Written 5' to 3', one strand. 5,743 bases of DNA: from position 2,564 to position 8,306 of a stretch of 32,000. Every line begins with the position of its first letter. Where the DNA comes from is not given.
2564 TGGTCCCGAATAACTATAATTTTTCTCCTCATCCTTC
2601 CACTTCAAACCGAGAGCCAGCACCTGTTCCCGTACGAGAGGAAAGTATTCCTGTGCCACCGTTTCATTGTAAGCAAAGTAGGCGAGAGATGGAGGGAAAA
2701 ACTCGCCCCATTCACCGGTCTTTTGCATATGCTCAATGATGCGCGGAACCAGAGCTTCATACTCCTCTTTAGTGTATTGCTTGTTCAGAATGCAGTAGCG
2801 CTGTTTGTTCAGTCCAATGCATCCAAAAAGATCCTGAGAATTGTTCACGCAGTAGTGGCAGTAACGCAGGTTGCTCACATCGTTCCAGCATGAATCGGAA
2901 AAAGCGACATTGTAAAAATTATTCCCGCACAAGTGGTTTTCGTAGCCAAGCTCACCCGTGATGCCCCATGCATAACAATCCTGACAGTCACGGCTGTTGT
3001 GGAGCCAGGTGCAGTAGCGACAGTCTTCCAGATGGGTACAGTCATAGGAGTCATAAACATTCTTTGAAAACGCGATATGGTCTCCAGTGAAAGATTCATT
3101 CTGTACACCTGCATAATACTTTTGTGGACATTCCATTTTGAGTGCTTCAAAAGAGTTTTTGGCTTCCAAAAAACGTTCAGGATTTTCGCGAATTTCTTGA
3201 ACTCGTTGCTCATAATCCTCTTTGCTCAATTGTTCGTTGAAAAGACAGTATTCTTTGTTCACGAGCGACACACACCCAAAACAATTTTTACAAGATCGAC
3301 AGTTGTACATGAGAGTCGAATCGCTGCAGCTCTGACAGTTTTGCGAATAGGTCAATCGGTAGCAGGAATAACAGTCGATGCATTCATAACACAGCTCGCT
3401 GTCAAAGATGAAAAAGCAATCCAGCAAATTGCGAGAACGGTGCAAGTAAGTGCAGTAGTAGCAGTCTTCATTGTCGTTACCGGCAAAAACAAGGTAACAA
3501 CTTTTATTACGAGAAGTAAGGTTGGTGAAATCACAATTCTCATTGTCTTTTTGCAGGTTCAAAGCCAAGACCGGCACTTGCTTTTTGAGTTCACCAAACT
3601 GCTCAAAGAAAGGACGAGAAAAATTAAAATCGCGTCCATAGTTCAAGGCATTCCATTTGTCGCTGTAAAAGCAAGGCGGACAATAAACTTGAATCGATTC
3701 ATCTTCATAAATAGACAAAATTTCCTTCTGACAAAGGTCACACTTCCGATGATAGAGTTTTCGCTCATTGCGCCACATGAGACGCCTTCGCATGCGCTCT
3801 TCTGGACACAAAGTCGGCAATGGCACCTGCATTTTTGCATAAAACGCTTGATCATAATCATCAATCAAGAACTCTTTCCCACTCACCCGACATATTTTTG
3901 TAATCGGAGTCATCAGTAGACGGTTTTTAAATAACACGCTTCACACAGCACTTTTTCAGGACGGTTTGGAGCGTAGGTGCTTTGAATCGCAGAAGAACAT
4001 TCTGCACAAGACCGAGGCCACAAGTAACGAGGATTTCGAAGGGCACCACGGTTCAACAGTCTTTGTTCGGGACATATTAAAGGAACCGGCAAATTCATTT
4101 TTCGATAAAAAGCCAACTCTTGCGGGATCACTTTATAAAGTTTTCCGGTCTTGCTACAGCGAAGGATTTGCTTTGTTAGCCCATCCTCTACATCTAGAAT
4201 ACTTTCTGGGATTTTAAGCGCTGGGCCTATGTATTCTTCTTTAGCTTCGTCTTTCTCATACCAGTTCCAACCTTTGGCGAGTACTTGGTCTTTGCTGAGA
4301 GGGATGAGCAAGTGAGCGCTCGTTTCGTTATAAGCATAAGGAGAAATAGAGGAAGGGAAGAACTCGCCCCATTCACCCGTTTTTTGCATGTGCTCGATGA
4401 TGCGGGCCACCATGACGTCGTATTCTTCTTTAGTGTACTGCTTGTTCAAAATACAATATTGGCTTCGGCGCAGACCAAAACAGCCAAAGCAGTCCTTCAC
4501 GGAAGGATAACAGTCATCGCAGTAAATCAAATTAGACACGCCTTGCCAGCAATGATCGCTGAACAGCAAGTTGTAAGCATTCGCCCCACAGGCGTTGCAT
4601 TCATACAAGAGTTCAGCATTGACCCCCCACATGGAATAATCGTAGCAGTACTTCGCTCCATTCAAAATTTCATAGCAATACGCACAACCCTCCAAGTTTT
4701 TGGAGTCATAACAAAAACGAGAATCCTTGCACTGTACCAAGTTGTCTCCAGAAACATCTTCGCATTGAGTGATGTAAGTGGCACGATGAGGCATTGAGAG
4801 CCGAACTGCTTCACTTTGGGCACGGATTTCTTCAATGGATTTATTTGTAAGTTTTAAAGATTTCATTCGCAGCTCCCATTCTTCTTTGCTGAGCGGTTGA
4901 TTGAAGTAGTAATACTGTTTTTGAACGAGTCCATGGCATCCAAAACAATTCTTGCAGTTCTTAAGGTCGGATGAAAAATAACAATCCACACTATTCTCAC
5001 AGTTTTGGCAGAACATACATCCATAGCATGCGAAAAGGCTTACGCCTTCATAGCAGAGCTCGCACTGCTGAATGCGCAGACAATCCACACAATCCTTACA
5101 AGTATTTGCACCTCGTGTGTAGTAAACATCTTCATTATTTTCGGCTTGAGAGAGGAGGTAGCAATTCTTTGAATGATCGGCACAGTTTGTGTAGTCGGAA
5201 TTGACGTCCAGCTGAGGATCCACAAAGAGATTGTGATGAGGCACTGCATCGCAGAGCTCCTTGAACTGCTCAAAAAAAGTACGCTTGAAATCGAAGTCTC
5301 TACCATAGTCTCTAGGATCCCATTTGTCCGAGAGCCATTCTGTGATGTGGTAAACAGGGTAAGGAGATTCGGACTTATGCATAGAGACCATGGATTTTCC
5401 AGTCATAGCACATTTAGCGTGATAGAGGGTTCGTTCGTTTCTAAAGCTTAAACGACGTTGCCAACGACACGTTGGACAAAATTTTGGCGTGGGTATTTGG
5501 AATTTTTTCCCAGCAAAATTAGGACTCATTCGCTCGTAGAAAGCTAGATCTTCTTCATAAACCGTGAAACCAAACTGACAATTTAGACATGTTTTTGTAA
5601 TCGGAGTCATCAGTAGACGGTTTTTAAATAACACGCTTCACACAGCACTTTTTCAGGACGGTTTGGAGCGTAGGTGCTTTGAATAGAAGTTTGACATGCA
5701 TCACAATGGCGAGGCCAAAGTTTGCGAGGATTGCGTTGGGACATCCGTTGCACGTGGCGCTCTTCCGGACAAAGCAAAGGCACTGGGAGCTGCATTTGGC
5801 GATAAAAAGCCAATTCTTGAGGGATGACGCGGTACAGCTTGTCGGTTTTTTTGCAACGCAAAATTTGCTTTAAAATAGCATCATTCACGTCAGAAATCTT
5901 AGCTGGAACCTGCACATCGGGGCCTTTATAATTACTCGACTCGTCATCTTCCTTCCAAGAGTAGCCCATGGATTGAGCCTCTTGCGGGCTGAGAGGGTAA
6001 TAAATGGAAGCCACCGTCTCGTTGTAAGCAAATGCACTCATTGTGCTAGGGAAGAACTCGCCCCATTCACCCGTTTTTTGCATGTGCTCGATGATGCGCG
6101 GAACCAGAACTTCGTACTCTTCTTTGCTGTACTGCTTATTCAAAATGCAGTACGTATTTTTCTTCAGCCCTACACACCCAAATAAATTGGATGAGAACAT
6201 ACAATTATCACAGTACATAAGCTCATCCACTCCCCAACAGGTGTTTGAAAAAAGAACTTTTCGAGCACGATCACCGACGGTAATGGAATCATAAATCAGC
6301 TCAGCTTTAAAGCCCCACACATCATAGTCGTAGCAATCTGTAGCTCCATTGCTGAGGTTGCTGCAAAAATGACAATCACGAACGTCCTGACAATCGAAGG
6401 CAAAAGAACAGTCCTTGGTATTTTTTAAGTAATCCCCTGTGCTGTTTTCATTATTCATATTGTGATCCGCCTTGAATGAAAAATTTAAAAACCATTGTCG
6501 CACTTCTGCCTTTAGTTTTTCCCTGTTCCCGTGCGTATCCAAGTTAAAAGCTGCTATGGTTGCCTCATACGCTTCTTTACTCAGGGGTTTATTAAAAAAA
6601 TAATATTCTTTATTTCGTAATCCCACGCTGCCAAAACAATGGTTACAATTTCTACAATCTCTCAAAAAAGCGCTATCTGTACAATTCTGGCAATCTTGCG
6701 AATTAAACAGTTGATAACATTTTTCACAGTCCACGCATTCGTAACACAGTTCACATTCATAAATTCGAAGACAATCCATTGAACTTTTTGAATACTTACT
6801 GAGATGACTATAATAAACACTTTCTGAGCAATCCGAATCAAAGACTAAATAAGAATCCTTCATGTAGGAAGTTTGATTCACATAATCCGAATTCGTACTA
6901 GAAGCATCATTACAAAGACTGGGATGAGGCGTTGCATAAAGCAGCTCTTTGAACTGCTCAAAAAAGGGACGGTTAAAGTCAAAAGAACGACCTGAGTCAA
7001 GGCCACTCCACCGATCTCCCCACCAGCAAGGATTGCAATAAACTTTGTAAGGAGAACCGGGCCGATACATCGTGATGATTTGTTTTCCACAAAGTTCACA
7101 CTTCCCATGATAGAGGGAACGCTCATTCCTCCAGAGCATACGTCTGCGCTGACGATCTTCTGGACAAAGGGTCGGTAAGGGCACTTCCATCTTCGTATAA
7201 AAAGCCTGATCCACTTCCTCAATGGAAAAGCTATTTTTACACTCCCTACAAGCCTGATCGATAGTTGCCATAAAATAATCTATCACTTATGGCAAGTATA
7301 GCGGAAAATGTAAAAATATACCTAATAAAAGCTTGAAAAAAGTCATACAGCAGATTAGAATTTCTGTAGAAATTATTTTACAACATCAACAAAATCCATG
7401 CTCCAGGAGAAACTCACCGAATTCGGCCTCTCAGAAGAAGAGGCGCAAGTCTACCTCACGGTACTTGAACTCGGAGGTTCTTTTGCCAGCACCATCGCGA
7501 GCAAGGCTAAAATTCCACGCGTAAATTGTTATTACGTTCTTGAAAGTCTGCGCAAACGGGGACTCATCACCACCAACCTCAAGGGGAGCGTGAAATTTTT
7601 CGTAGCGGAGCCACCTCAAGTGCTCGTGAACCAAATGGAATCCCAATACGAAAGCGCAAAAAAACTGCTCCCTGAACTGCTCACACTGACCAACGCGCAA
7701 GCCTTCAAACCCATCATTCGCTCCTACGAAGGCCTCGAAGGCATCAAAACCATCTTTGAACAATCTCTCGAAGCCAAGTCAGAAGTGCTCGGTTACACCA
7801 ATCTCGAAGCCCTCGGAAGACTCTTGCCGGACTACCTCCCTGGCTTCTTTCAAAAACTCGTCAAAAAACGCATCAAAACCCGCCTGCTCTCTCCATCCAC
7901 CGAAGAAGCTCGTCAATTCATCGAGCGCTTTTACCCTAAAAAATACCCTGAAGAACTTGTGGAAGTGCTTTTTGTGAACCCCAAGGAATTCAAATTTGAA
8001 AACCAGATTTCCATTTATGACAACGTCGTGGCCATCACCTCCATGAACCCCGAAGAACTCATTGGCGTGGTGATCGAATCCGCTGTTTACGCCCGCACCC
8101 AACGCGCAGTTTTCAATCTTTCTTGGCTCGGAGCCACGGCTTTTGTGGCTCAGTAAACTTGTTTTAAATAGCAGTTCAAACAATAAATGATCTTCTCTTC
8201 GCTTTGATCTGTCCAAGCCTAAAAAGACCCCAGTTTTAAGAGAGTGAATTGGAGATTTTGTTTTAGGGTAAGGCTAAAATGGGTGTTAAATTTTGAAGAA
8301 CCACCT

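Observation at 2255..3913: Internal symmetry: homologous N- and C-terminal zinc-ribbon-like modules flank a duplicated Cys-ladder core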

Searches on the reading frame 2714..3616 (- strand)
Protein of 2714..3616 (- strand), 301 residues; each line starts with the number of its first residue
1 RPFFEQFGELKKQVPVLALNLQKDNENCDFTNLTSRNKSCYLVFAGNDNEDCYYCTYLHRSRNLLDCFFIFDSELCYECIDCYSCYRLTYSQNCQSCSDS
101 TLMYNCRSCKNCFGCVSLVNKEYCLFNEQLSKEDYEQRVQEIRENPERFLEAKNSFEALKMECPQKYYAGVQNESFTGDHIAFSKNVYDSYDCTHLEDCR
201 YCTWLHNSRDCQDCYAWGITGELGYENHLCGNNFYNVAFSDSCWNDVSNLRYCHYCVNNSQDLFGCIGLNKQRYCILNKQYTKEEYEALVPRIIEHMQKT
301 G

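Call 62: predict_structure(alignment_id=A3)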
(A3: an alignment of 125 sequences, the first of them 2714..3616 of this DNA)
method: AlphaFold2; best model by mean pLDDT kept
length: 301 residues; sequences in the alignment: 125
mean_pLDDT: 79.8   pTM: 0.65
mean pLDDT of the five models: 79.8, 77.2, 75.2, 73.3, 71.0
residues with pLDDT >= 90: 44; 70-90: 196; 50-70: 60; < 50: 1
segments of 3 or more residues with pLDDT < 50: none
pLDDT, mean of each block of 10 residues (from residue 1): 70 67 78 87 88 88 87 84 73 66 74 80 93 94 92 89 65 77 83 83 81 76 84 83 81 79 77 78 72 66 59
secondary structure, 60 per line:
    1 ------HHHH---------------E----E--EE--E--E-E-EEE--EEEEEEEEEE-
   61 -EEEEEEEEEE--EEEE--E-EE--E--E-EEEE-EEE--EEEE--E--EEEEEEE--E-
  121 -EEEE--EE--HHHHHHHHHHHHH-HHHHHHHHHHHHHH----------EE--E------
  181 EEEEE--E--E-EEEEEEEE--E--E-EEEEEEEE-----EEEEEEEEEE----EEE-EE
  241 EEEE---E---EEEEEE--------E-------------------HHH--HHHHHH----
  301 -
elements in order: H7-10 E45-47 E50-59 E62-71 E74-77 E91-94 E96-98 E101-104 E110-116 E122-125 H132-144 H146-159 E181-185 E193-200 E208-215 E221-230 E235-237 E239-244 E252-257 H291-296
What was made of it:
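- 3209..3547 (-): Half-core B (residues 123-235): about eight 12-residue Cys-ladder coils, then the cap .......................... AlphaFold strands with period 12 at pLDDT 78-88 (call 62).
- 2756..3109 (-): Half-core B' (residues 269-386): a second, less regular Cys-ladder solenoid, then the cap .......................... Strands (call 62).
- The core-only AlphaFold model has pLDDT 79.8 with strands starting every 12 residues (call 62).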

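Call 64: fold_search(model_id=the predicted structure, library=pdb)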
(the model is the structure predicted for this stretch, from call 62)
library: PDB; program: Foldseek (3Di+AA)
matches with E <= 10: 175; with E <= 0.001: 0
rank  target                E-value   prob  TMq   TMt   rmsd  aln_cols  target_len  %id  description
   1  4mr0_A                8.7e-02  0.07  0.12  0.09  17.1       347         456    6  Crystal structure of PfbA, a surface adhesin of Streptococcus pneumoniae (released 2014-02-05)
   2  2xt2_B                1.4e-01  0.04  0.10  0.11  15.2       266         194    7  Structure of the pentapeptide repeat protein AlbG, a resistance factor for the topoisomerase poison albicidin. (released 2010-10-13)
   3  9ozl_A                1.4e-01  0.04  0.09  0.08  17.0       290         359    6  Crystal structure of the polysaccharide lyase RbmB from Vibrio cholerae (released 2026-03-11)
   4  4ozz                  1.9e-01  0.06  0.13  0.10  17.5       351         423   10  Crystal Structure of the periplasmic alginate epimerase AlgG T265N T268M double mutant (released 2015-03-04)
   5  4mxn_B                1.9e-01  0.04  0.08  0.10  16.5       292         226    8  Crystal structure of a putative glycosyl hydrolase (PARMER_00599) from Parabacteroides merdae ATCC 43184 at 1.95 A res (released 2013-10-23)
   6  5w6p_D                2.0e-01  0.03  0.08  0.05  15.4       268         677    9  Crystal structure of Bacteriophage CBA120 tailspike protein 2 enzymatically active domain (TSP2dN, orf211) (released 2018-10-24)
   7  4mxn_A                2.1e-01  0.03  0.09  0.10  16.4       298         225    7  Crystal structure of a putative glycosyl hydrolase (PARMER_00599) from Parabacteroides merdae ATCC 43184 at 1.95 A res (released 2013-10-23)
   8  3jur_D                2.2e-01  0.03  0.10  0.08  19.4       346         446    6  The crystal structure of a hyperthermoactive Exopolygalacturonase from Thermotoga maritima (released 2009-11-17)
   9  6w4q_B                2.2e-01  0.03  0.08  0.04  16.2       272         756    8  Crystal structure of full-length tailspike protein 2 (TSP2, ORF211) ) from Escherichia coli O157:H7 bacteriophage CAB1 (released 2021-01-20)
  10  6w4q_D                2.3e-01  0.03  0.08  0.05  15.3       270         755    9  Crystal structure of full-length tailspike protein 2 (TSP2, ORF211) ) from Escherichia coli O157:H7 bacteriophage CAB1 (released 2021-01-20)
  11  6fls_A                2.4e-01  0.03  0.09  0.10  15.1       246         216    8  Pentapeptide repeat family protein from Clostridium botulinum (released 2018-08-15)
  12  9ozl_C                2.4e-01  0.03  0.10  0.09  16.6       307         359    6  Crystal structure of the polysaccharide lyase RbmB from Vibrio cholerae (released 2026-03-11)
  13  6k0v_A                2.5e-01  0.06  0.13  0.09  16.9       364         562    7  Catalytic domain of GH87 alpha-1,3-glucanase D1069A in complex with tetrasaccharides (released 2019-12-25)
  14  5w6f_A                3.2e-01  0.04  0.13  0.08  18.0       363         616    7  Crystal structure of Bacteriophage CBA120 tailspike protein 3 (TSP3, orf212) (released 2018-10-24)
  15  4xle_A                3.2e-01  0.03  0.11  0.07  16.1       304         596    8  Tailspike protein double mutant D339N/E372A of E. coli bacteriophage HK620 in complex with hexasaccharide (released 2016-01-20)
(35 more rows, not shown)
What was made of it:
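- All 50 top Foldseek PDB hits are beta-solenoids (call 64). Pentapeptide-repeat proteins (AlbG, a Clostridium botulinum pentapeptide-repeat protein, EfsQnr, QnrB1) are among the top, non-significant fold hits (call 64).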

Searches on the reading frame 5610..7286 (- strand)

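Call 5: search_protein_families(library=pfam, proteins=[window:5610-7286:-], max_evalue=1)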
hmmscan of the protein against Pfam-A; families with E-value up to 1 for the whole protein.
window:5610-7286:- (558 aa): 2 families
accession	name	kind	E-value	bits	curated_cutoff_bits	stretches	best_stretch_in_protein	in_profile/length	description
PF23477.1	zf_Tbcl_2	-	0.1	12.7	27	2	56-88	1-33/37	Probable treble clef zinc finger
PF10621.14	FpoO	-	0.91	10.2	25.2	0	502-546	11-55/110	F420H2 dehydrogenase subunit FpoO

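Call 6: search_protein_families(library=ncbifam, proteins=[window:5610-7286:-], max_evalue=1)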
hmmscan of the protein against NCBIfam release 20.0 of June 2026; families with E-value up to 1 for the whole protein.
window:5610-7286:- (558 aa): 0 families

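Call 44: search_protein_families(library=padloc, proteins=[window:5610-7271:-], max_evalue=0.01)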
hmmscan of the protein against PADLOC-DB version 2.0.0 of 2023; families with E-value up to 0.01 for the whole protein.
window:5610-7271:- (553 aa): 0 families

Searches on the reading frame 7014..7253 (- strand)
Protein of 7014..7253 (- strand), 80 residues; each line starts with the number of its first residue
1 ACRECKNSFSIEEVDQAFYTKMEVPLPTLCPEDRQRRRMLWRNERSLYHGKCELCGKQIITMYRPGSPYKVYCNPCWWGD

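Call 79: search_solved_structures(query=A4, max_evalue=10, show_alignments=2)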
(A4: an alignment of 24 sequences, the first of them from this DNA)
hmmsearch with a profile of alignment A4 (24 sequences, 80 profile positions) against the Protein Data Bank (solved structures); distinct sequences matched with E-value up to 10: 14.
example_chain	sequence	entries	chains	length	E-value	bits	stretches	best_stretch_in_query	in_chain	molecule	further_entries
1b8t_A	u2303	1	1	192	0.0029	21.4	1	52-79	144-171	PROTEIN (CRP1)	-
1ctl_A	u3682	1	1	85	0.011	19.6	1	48-79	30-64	AVIAN CYSTEINE RICH PROTEIN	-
2o13_A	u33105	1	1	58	0.072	16.9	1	52-79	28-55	Muscle LIM protein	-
3vd6_C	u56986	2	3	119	0.074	16.9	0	51-77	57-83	Erythroid transcription factor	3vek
1cxx_A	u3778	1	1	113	0.12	16.3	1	52-79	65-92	CYSTEINE AND GLYCINE-RICH PROTEIN CRP2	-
1ibi_A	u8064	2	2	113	0.13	16.1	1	52-79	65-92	CYSTEINE-RICH PROTEIN 2 | CYSTEINE AND GLYCINE-RICH PROTEIN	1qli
2o10_A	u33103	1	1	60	0.2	15.6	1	31-78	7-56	Muscle LIM protein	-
2m0d_A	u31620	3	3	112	0.66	13.9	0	1-37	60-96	Zinc finger and BTB domain-containing protein 17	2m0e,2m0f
2dar_A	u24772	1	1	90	0.74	13.7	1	51-79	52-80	PDZ and LIM domain protein 5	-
2i13_A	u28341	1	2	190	2.9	11.8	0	2-50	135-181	Aart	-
4hc7_A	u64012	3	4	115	3.1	11.7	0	52-77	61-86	Trans-acting T-cell-specific transcription factor GATA-3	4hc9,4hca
1iml_A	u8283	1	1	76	4.8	11.1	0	31-79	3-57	CYSTEINE RICH INTESTINAL PROTEIN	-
1a7i_A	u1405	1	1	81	5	11.1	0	52-79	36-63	QCRP2 (LIM1)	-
5v3j_E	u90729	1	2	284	9.2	10.2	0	2-57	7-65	Zinc finger protein 568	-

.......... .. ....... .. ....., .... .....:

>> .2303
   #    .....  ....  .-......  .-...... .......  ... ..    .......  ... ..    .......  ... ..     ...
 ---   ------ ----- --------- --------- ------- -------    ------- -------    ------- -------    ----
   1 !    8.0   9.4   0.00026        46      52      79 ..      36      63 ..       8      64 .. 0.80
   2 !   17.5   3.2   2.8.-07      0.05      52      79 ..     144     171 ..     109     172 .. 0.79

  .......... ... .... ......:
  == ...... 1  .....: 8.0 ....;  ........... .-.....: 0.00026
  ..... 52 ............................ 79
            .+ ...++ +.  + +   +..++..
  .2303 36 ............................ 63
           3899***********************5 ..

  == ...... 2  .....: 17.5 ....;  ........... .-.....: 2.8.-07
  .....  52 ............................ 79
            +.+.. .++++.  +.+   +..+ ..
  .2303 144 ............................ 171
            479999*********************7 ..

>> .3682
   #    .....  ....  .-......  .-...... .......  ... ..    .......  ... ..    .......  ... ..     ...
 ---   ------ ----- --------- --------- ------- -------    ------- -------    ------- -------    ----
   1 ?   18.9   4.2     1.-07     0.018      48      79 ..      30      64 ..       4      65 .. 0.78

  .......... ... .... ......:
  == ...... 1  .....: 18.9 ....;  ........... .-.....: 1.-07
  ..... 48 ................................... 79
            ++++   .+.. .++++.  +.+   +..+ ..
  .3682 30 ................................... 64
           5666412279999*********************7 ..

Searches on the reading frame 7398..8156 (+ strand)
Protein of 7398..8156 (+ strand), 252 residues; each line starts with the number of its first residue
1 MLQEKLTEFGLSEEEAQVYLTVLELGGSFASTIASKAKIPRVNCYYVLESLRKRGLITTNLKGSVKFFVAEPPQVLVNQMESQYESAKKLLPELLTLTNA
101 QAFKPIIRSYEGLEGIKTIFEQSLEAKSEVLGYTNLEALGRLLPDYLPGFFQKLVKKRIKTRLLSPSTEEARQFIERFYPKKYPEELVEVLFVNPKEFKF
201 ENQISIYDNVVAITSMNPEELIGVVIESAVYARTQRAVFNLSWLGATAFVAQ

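Call 16: search_protein_families(library=pfam, proteins=[window:7398-8156:+], max_evalue=0.01)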
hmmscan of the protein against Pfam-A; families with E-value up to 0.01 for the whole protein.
window:7398-8156:+ (252 aa): 1 family
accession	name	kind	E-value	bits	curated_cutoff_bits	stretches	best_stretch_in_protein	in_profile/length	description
PF01978.25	TrmB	-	8.7e-16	58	25.6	1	6-73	1-67/68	Sugar-specific transcriptional regulator TrmB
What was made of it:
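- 7398..8156 (+): TrmB-like HTH regulator, divergent from P4 across a 126-bp spacer. Pfam TrmB E=8.7e-16 (call 16).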

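Call 44: search_protein_families(library=padloc, proteins=[window:7398-8156:+], max_evalue=0.01)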
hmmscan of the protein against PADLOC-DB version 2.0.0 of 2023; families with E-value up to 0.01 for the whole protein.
window:7398-8156:+ (252 aa): 1 family
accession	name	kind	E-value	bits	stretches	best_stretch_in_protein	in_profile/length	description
PDLC01858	CARF3--CARF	-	0.007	14.3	0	6-61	137-191/204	-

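Call 45: search_protein_families(library=ncbifam, proteins=[window:7398-8156:+], max_evalue=0.01)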
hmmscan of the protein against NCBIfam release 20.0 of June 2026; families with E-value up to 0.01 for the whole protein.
window:7398-8156:+ (252 aa): 4 families
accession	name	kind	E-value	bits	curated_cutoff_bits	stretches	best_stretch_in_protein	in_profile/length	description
NF047390.1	TransRegTrmBL1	equivalog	1.6e-10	40.5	650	1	4-140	8-147/341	HTH-type sugar sensing transcriptional regulator TrmBL1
NF040851.1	tran_reg_TrmB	equivalog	1.4e-09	37.6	600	1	4-131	9-136/338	HTH-type sugar-sensing transcriptional regulator TrmB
NF047392.1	TransRegTrmBHalo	equivalog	1.2e-07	31.1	500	1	6-158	13-155/349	HTH-type sugar sensing transcriptional regulator TrmB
NF041141.1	tran_reg_TrmBL2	equivalog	0.00079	19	530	1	8-88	13-93/264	HTH-type transcriptional regulator TrmBL2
